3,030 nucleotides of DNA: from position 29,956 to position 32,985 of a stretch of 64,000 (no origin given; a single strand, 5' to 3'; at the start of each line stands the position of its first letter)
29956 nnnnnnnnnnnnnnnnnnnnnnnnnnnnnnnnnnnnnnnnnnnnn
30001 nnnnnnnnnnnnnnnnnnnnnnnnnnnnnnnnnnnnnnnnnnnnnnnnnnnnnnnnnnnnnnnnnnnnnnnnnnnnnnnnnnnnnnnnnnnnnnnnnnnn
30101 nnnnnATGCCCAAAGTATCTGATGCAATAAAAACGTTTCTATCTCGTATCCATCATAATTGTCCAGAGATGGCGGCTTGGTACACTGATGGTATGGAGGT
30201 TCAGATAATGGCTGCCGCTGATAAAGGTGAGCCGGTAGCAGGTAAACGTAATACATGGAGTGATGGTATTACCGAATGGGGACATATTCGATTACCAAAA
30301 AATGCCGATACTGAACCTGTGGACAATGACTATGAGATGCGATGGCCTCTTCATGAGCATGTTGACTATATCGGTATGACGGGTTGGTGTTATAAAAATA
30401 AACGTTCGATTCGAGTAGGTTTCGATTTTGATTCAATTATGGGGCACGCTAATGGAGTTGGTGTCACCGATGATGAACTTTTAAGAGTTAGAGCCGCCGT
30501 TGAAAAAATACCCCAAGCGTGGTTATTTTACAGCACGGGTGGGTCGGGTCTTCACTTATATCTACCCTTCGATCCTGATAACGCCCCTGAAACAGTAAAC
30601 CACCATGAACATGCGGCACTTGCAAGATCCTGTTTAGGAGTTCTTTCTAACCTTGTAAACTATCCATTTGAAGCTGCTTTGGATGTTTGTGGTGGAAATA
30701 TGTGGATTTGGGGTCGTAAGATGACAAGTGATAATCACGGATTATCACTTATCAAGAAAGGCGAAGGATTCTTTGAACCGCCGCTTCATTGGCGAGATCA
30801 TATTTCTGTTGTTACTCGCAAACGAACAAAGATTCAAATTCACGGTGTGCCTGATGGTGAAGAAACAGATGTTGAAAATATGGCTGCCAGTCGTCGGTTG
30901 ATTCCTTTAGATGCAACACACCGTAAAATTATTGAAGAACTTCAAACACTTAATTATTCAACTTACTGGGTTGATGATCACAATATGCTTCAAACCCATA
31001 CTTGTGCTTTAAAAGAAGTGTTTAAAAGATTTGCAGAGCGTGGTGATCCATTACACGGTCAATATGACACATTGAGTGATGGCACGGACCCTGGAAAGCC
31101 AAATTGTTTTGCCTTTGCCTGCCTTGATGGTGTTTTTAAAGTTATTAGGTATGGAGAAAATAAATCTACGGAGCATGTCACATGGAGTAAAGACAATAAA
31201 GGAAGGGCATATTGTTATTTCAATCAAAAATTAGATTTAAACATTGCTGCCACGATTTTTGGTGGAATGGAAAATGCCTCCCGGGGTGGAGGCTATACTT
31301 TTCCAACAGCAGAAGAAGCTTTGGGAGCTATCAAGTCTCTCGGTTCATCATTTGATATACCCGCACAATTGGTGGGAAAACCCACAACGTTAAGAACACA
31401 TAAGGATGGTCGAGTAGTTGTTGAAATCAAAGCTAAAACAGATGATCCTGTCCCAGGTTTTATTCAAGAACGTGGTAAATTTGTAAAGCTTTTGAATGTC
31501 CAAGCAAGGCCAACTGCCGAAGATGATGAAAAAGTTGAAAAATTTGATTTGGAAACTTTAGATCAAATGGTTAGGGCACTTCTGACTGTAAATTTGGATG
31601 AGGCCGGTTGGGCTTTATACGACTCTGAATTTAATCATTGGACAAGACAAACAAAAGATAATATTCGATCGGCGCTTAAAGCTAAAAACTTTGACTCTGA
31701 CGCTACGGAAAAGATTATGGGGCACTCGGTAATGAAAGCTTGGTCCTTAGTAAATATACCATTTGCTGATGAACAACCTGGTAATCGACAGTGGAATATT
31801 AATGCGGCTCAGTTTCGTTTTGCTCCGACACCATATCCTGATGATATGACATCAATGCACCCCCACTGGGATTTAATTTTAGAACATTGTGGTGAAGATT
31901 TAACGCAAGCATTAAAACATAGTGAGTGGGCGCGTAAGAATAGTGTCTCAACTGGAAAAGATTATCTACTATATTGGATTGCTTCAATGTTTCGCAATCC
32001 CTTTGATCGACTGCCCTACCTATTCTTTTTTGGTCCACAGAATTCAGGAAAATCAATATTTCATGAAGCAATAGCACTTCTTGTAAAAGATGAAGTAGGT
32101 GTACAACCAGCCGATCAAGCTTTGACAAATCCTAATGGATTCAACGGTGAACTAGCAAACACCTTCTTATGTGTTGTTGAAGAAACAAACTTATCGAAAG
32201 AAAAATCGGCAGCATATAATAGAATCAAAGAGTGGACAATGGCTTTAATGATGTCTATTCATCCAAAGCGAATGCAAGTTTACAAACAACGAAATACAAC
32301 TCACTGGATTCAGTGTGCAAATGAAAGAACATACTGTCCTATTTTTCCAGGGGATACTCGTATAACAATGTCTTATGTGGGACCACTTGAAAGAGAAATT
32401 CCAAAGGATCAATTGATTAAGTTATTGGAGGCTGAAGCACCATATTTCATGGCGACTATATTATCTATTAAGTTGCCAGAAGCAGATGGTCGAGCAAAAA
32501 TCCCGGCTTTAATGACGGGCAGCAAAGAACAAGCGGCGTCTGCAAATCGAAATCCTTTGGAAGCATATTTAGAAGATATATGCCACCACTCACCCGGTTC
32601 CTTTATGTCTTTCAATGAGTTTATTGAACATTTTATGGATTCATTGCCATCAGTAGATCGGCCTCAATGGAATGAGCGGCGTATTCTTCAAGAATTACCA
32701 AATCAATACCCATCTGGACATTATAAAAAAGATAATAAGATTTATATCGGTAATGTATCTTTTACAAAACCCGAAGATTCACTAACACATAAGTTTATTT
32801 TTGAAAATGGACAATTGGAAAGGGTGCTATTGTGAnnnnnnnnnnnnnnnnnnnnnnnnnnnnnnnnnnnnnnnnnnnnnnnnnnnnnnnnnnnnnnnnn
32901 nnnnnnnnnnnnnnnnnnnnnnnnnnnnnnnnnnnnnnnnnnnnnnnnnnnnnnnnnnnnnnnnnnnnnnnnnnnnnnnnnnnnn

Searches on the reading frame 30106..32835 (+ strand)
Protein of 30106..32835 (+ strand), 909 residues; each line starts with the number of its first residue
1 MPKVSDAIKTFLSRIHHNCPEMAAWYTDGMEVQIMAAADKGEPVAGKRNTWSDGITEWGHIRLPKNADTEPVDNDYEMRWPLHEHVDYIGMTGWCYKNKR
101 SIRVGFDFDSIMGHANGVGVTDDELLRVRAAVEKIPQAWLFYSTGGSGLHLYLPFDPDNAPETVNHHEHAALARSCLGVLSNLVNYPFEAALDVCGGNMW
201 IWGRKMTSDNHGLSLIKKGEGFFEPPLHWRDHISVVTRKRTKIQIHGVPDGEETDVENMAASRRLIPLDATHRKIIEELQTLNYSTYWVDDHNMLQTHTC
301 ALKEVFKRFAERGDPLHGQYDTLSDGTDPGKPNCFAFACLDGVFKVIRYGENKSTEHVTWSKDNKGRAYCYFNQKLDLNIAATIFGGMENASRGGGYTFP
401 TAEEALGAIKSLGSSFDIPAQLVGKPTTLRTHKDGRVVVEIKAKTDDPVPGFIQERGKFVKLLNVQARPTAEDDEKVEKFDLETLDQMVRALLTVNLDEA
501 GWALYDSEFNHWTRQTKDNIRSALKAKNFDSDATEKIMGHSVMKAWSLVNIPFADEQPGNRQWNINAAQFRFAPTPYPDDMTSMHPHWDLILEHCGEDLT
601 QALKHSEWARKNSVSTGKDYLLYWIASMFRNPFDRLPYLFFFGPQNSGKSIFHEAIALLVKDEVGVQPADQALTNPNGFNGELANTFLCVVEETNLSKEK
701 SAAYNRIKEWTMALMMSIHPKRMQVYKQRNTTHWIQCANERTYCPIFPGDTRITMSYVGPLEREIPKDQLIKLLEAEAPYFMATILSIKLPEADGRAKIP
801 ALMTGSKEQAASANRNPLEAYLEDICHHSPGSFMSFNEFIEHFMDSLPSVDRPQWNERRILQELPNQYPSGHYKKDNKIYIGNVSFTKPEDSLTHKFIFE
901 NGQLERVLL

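Call 9: search_protein_families(library=pfam, proteins=[window:30106-32835:+], max_evalue=0.01)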
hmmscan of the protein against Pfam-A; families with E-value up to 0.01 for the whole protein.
window:30106-32835:+ (909 aa): 1 family
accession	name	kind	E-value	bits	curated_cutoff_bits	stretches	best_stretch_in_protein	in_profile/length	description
PF19263.5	DUF5906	-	1e-11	45.9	27.6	1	641-747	1-107/114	Family of unknown function (DUF5906)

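Call 10: search_dna_similar(query=window:30106-32835:+, collection=phages, mode=protein, max_rows=25)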
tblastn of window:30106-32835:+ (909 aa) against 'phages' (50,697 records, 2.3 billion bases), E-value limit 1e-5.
No match.

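Call 17: find_related_loci(query=window:30106-32835:+, collection=viral_contigs, flank=6000)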
Query window:30106-32835:+ (909 aa) in viral_contigs; peptide patterns used: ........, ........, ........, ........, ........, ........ (x = any residue, [..] = any of these).
3 stretches matched a pattern, but none encodes a relative of the query by tblastn (E <= 1e-3).

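Call 18: search_protein_families(library=phrogs, proteins=[window:30106-32835:+], max_evalue=0.001)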
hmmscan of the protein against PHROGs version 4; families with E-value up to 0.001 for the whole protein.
window:30106-32835:+ (909 aa): 3 families
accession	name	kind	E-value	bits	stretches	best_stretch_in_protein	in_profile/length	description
phrog_1156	-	DNA, RNA and nucleotide metabolism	9.6e-10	38.6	1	619-838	540-766/855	DNA primase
phrog_1829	-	DNA, RNA and nucleotide metabolism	3.4e-09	36.4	1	620-882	488-752/772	DNA primase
phrog_2249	-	DNA, RNA and nucleotide metabolism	0.00019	21.2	1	550-669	441-557/802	DNA primase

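Call 20: find_homologous_proteins(query=window:30106-32835:+)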
Query window:30106-32835:+ (909 aa): 319 proteins with E <= 0.001 among 8000 candidates; the best 120 are listed.
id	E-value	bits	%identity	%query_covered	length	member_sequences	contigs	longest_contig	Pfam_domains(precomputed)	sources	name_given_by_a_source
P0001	0.0e+0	2122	100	98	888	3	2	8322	PF19263.6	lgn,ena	-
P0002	0.0e+0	1440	66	99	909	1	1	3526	PF19263.6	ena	-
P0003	0.0e+0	1438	66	100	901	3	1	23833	PF19263.6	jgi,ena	-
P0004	0.0e+0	1389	64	99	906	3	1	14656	PF19263.6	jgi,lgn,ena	-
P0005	0.0e+0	1360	62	99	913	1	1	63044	PF19263.6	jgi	jgi:hypothetical protein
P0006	0.0e+0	1352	63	99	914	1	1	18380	PF19263.6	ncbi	-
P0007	0.0e+0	1347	62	99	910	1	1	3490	PF19263.6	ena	-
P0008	0.0e+0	1330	62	99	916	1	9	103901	PF19263.6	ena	-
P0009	0.0e+0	1300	53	63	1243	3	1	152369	PF19263.6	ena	-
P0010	0.0e+0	1153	60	90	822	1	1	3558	PF19263.6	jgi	jgi:hypothetical protein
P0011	1.4e-274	931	45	99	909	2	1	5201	PF19263.6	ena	-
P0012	6.5e-273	926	46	99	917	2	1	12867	PF19263.6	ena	-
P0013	8.4e-269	912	45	99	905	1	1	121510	PF19263.6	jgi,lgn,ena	-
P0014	7.1e-268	909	45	99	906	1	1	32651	PF19263.6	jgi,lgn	jgi:hypothetical protein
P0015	1.3e-266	905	46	99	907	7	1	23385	PF19263.6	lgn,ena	-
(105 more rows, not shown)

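Call 21: find_encoding_contigs(protein=P0005, flank=6000, max_places=3)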
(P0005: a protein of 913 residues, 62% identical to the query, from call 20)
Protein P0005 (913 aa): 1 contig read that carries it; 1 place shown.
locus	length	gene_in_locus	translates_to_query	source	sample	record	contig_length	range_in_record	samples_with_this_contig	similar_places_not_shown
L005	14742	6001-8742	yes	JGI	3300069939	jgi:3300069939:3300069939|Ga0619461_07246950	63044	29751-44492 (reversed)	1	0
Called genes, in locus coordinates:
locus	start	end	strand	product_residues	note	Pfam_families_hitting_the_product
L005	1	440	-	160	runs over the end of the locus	-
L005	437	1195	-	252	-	-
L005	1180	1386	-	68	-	PF04973:NMN_transporter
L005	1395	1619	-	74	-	-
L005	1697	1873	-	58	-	-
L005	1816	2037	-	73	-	-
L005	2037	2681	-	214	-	-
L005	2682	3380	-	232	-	-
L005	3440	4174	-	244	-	-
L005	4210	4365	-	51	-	-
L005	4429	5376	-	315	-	PF02195:ParB_N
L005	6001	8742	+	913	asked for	PF19263:DUF5906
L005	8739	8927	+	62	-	-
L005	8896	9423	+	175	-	PF18909:dGTP_diPhyd_N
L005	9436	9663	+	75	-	-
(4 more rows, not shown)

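Call 22: find_encoding_contigs(protein=P0008, flank=6000, max_places=3)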
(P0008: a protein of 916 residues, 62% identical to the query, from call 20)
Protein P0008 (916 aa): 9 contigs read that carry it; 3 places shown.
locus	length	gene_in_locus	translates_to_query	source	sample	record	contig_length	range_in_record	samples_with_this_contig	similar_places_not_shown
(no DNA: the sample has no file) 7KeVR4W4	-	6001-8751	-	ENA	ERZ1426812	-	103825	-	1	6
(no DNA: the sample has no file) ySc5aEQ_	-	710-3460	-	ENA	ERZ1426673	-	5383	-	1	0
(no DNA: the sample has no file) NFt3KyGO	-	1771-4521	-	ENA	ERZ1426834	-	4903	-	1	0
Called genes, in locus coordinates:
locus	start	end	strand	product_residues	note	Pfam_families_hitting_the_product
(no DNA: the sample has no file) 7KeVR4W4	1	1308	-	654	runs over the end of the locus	PF00176:SNF2-rel_dom (faint)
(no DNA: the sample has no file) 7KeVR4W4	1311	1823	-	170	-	-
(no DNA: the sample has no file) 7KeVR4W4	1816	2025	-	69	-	PF04973:NMN_transporter (weak)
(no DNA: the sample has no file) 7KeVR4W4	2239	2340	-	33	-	-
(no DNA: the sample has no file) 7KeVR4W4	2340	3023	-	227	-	-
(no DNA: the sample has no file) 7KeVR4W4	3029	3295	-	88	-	-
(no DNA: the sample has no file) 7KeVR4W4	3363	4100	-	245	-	-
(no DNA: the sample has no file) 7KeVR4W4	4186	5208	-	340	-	PF02195:ParB_N, PF17762:HTH_ParB (weak)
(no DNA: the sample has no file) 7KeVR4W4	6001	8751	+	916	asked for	PF19263:DUF5906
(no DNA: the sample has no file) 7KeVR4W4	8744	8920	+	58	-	-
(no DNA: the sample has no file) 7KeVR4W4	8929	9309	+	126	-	PF18909:dGTP_diPhyd_N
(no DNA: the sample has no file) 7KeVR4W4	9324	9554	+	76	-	-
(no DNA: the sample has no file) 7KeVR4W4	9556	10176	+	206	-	PF00929:RNase_T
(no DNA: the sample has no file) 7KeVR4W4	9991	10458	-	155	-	-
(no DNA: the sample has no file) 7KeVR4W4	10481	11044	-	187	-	PF01145:Band_7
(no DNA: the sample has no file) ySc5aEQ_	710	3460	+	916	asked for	PF19263:DUF5906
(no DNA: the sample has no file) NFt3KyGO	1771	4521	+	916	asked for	PF19263:DUF5906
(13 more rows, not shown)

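Call 23: find_encoding_contigs(protein=P0003, flank=6000, max_places=3)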
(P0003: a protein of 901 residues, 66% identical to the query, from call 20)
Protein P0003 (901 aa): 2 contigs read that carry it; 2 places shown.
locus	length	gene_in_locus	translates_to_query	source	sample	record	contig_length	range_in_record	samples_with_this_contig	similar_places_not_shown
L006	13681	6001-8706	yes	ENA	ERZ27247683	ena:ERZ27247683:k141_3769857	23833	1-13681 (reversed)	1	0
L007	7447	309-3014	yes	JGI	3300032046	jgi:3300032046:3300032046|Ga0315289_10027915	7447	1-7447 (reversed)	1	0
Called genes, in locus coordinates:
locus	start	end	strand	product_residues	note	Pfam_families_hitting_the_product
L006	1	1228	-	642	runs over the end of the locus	PF00176:SNF2-rel_dom (faint), PF00271:Helicase_C (weak)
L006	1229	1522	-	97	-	-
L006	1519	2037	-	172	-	-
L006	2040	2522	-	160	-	PF00847:AP2 (weak)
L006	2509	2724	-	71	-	PF04973:NMN_transporter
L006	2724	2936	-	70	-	PF09834:DUF2061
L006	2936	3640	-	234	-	-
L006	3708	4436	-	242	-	-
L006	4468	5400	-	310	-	PF02195:ParB_N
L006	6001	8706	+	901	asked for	PF19263:DUF5906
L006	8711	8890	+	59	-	-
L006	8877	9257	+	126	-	PF18909:dGTP_diPhyd_N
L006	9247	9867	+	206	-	PF00929:RNase_T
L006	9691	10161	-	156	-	-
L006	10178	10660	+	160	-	PF00847:AP2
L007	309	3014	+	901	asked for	PF19263:DUF5906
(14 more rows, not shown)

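Call 28: find_encoding_contigs(protein=P0001, flank=6000, max_places=6)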
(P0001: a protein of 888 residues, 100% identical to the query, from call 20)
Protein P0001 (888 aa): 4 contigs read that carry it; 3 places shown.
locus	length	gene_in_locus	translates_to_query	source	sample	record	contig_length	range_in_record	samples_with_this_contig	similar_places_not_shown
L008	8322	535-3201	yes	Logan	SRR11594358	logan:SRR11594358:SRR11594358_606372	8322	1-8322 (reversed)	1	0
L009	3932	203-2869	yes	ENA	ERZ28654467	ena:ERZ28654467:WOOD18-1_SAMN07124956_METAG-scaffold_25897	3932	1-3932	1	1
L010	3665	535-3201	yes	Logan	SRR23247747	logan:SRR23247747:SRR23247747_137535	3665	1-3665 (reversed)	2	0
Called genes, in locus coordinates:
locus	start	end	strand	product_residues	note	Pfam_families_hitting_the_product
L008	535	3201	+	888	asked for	PF19263:DUF5906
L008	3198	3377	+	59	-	-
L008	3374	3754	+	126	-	PF18909:dGTP_diPhyd_N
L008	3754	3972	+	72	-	-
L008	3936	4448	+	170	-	PF13392:HNH_3 (weak), PF00847:AP2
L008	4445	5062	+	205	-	PF00929:RNase_T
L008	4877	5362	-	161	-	-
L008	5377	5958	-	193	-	PF01145:Band_7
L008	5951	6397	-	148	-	-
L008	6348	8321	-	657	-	?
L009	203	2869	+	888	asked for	PF19263:DUF5906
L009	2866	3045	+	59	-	-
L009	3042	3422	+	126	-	PF18909:dGTP_diPhyd_N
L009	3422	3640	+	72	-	-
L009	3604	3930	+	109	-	?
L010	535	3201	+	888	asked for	PF19263:DUF5906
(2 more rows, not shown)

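Call 33: find_related_loci(query=A2, collection=metagenome_contigs, flank=5000)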
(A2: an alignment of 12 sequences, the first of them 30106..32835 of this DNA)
Query A2 (909 aa) in metagenome_contigs; peptide patterns used: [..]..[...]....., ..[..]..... (x = any residue, [..] = any of these).
359 stretches matched a pattern; 197 encode a relative of the query (tblastn E <= 1e-3); the best 80 are kept; 80 distinct loci.
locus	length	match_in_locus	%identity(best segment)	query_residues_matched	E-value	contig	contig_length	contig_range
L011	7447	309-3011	66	1-907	0e+0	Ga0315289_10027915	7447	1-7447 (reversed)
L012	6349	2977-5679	64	1-904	0e+0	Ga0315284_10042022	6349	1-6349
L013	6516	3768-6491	46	1-904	0e+0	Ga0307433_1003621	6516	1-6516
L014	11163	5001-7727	46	1-904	0e+0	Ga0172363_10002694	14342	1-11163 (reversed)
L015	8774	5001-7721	45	2-904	0e+0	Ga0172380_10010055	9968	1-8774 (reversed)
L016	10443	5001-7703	45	4-904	0e+0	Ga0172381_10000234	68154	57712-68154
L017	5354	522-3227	44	3-904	0e+0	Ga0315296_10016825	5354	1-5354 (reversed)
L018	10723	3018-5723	45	3-904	0e+0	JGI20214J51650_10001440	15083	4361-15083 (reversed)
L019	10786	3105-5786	44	1-899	0e+0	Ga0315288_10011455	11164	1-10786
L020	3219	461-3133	44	3-904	0e+0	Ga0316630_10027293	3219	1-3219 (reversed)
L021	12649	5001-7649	45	1-886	0e+0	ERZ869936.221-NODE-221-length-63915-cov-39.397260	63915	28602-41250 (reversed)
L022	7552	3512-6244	43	1-899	0e+0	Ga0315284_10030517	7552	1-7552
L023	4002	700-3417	45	1-904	0e+0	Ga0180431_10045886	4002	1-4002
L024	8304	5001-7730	43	3-909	0e+0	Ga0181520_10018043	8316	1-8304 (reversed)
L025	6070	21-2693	43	21-909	0e+0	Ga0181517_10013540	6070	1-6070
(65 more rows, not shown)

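Call 50: search_solved_structures(query=window:30106-32835:+, max_evalue=1, show_alignments=2)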
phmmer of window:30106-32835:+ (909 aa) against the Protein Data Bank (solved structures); distinct sequences matched with E-value up to 1: 4.
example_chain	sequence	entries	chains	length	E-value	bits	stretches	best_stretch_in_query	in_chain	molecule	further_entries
6k9e_A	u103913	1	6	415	0.027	15.4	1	622-754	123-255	Primase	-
6k9c_A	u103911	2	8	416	0.027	15.4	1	622-754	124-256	Primase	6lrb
6vmx_D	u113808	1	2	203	0.16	12.8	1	618-703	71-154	HD14 alpha chain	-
6f4c_B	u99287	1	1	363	0.26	12.2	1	593-654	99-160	alpha-galactosidase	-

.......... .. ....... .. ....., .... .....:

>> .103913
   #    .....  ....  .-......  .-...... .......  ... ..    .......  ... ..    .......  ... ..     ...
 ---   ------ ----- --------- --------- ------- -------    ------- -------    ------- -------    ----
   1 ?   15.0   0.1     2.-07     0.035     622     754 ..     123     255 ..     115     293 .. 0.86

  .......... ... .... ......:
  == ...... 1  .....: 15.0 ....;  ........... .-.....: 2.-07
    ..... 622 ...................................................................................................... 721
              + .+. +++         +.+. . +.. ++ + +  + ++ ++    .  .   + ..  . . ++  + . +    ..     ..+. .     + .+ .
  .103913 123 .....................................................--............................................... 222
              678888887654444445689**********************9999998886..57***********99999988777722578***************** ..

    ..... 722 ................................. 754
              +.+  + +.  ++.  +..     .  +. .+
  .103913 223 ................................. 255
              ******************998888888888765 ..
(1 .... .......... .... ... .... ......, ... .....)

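Call 52: search_solved_structures(query=A2, max_evalue=1, show_alignments=0)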
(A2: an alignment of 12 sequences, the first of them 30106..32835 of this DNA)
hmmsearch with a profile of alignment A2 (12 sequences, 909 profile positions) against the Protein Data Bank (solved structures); distinct sequences matched with E-value up to 1: 2.
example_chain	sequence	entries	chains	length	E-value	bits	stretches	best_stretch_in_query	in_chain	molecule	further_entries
6k9e_A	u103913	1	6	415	3.1e-06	28.6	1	625-816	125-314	Primase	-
6k9c_A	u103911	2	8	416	3.1e-06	28.6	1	625-816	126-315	Primase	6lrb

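Call 73: predict_structure(alignment_id=A3)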
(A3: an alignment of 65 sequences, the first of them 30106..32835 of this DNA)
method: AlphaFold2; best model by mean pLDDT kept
length: 909 residues; sequences in the alignment: 65
mean_pLDDT: 89.3   pTM: 0.65
mean pLDDT of the five models: 89.3, 89.2, 88.6, 88.2, 87.9
residues with pLDDT >= 90: 569; 70-90: 301; 50-70: 25; < 50: 14
segments of 3 or more residues with pLDDT < 50: 112-118, 473-478
pLDDT, mean of each block of 10 residues (from residue 1): 93 93 93 92 83 92 91 92 94 95 90 49 88 95 93 95 95 91 82 80 93 95 91 83 82 83 79 92 89 91 95 90 87 91 90 78 84 88 88 83 90 87 91 91 86 90 84 49 81 87 91 94 91 89 90 87 91 78 86 97 90 91 97 96 95 98 96 91 94 93 93 92 88 97 94 97 93 96 89 85 95 91 92 94 93 93 93 89 91 87 90
secondary structure, 60 per line:
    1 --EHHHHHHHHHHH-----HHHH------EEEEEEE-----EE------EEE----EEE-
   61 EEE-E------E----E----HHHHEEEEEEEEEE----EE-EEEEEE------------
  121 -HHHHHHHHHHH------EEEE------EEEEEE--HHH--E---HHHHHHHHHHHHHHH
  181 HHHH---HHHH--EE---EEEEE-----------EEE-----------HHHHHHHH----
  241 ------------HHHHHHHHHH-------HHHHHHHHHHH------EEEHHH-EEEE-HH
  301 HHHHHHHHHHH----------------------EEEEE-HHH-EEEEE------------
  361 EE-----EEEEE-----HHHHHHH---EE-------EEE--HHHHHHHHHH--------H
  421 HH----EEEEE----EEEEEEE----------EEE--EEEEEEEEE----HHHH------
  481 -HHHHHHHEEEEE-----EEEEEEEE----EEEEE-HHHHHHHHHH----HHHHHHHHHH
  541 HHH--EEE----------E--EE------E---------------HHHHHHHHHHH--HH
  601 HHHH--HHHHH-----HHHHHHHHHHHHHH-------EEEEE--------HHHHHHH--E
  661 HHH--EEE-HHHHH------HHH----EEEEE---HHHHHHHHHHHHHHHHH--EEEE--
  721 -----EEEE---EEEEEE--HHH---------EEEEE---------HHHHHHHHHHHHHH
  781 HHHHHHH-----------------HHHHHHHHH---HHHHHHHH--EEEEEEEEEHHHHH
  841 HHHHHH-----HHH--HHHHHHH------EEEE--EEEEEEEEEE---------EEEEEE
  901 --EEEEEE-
elements in order (helices of 4 or more, strands of 3 or more residues): H4-14 H20-23 E30-36 E50-52 E57-59 E61-63 H82-85 E86-95 E103-108 H122-132 E139-142 E149-154 H166-184 H188-191 E199-203 E215-217 H229-236 H253-262 H270-280 E287-289 E294-297 H299-311 E334-338 E344-348 E368-372 H378-384 E397-399 H402-411 E427-431 E436-442 E453-455 E458-466 H471-474 H482-488 E489-493 E499-506 E511-515 H517-526 H531-543 E546-548 H586-596 H599-604 H607-611 H617-630 E638-642 H651-657 E666-668 H670-674 E688-692 H696-712 E715-718 E726-729 E733-738 E753-757 H767-787 H805-813 H817-824 E827-835 H836-846 H857-863 E870-873 E876-885 E895-900 E903-908
